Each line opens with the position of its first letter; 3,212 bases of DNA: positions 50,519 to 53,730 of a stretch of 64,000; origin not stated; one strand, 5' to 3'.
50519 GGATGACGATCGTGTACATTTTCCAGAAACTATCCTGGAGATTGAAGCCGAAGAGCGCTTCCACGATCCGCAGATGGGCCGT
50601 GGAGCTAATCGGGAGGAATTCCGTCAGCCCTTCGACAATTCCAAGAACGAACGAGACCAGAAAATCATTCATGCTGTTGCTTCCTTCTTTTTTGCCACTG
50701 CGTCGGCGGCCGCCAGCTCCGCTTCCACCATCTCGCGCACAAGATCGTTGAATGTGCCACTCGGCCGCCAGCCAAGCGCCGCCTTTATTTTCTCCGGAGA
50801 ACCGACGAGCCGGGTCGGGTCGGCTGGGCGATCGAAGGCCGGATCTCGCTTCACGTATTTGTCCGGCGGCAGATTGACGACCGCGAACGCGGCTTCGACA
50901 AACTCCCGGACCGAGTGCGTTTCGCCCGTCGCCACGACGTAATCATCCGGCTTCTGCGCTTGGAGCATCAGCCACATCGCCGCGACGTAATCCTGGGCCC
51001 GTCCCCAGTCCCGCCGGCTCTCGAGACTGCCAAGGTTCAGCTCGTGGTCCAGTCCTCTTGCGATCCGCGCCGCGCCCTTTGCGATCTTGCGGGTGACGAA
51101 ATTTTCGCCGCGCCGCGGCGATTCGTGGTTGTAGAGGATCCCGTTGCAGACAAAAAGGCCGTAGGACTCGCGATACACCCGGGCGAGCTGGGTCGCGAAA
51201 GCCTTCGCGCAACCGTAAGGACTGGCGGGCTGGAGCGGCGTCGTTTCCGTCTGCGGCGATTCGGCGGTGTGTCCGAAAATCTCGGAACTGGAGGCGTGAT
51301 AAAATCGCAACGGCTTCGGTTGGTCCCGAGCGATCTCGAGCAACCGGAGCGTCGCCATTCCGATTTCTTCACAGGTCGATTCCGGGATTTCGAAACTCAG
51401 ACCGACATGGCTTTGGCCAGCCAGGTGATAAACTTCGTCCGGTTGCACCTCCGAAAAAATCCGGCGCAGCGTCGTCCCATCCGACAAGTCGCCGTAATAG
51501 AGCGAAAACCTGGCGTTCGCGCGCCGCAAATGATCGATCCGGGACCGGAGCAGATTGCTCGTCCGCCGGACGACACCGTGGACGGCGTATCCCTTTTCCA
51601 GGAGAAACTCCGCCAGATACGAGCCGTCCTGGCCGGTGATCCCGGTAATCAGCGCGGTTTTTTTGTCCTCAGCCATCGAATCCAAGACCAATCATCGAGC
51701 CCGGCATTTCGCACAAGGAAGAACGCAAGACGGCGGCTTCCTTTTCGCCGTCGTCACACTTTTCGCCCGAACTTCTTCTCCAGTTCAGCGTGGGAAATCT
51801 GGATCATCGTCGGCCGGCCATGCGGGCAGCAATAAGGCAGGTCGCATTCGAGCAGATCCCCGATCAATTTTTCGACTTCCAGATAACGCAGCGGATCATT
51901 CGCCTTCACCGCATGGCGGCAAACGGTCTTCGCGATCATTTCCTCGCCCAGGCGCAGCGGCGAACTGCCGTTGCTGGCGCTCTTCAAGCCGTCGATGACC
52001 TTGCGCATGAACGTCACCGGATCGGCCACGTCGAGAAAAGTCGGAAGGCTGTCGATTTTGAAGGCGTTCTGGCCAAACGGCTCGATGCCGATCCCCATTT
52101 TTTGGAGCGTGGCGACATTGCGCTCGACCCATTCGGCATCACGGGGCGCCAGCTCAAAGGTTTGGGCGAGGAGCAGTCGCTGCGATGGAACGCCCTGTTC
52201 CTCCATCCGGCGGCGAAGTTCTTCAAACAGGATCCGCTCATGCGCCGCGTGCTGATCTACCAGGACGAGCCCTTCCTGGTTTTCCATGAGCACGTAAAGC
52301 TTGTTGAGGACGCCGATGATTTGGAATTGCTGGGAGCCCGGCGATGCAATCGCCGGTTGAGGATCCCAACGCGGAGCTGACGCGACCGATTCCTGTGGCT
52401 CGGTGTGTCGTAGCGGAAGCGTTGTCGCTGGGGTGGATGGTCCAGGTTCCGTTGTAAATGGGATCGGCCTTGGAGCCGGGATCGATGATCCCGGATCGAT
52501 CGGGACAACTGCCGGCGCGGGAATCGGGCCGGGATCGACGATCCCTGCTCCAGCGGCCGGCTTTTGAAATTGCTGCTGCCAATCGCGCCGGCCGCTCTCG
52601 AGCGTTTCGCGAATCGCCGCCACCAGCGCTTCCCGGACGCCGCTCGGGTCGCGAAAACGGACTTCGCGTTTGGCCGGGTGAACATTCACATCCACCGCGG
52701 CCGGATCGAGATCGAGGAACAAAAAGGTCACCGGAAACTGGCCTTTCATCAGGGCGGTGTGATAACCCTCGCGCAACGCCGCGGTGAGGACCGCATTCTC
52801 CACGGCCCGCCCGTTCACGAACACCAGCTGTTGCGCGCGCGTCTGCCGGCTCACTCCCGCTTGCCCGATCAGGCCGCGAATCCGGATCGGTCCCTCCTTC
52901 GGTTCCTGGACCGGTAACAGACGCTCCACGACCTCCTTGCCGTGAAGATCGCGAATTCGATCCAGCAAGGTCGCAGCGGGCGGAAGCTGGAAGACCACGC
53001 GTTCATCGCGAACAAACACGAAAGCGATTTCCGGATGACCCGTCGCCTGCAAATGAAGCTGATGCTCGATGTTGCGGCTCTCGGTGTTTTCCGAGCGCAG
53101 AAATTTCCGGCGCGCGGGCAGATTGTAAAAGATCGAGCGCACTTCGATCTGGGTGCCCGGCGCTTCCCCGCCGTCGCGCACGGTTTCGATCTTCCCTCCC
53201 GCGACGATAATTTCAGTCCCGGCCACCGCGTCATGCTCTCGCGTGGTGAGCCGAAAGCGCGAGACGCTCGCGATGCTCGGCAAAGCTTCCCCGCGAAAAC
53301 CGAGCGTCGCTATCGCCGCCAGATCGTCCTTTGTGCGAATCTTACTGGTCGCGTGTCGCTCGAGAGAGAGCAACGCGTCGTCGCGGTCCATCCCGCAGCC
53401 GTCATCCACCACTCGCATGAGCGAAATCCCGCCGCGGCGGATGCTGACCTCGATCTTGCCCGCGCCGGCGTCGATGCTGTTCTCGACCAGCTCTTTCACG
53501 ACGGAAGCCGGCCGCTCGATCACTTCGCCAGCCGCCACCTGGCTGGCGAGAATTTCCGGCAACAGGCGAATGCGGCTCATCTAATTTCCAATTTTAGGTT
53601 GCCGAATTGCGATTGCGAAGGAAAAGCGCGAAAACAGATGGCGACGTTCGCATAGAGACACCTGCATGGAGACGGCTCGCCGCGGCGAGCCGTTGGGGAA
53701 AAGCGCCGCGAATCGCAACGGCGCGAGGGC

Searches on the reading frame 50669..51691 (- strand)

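Call 59: search_protein_families(library=pfam, proteins=[window:50669-51691:-], max_evalue=0.0001)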
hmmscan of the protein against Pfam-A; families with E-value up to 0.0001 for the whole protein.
window:50669-51691:- (340 aa): 3 families
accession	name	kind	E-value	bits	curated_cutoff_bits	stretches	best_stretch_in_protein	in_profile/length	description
PF16363.11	GDP_Man_Dehyd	-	8.8e-126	420.3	27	1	14-321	1-332/332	GDP-mannose 4,6 dehydratase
PF01370.27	Epimerase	-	1.5e-67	227.9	20.9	1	13-254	1-240/240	NAD dependent epimerase/dehydratase family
PF04321.23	RmlD_sub_bind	-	7e-08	32.3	27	1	13-200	3-161/287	RmlD substrate binding domain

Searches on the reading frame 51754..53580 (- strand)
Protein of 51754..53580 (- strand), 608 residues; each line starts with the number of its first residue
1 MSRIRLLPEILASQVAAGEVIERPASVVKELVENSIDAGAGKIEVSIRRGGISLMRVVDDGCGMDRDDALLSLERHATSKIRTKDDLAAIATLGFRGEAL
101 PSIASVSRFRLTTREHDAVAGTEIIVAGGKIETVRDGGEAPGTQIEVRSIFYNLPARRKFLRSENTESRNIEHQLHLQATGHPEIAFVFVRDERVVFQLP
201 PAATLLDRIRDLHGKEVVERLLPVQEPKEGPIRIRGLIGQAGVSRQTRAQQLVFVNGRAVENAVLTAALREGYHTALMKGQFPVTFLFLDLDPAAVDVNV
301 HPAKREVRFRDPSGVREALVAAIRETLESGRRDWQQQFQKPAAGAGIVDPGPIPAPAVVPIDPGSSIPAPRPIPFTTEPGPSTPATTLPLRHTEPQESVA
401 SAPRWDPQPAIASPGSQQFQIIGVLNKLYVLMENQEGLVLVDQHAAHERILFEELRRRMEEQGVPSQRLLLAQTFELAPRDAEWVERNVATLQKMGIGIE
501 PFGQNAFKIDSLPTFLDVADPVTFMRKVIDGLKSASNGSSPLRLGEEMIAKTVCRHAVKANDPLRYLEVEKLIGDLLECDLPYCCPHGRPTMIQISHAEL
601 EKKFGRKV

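Call 59: search_protein_families(library=pfam, proteins=[window:51754-53580:-], max_evalue=0.0001)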
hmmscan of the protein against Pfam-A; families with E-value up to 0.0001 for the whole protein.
window:51754-53580:- (608 aa): 4 families
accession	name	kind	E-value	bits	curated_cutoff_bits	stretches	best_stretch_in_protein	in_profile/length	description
PF08676.16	MutL_C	-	1.8e-38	131.8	25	1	422-564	1-142/142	MutL C terminal dimerisation domain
PF01119.25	DNA_mis_repair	-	3.2e-36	124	26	1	209-327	1-118/119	DNA mismatch repair protein, C-terminal domain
PF13589.12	HATPase_c_3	-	1.4e-09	38.6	25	1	25-118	4-97/137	Histidine kinase-, DNA gyrase B-, and HSP90-like ATPase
PF02518.31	HATPase_c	-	3.8e-07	31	26.4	1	22-78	4-63/111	Histidine kinase-, DNA gyrase B-, and HSP90-like ATPase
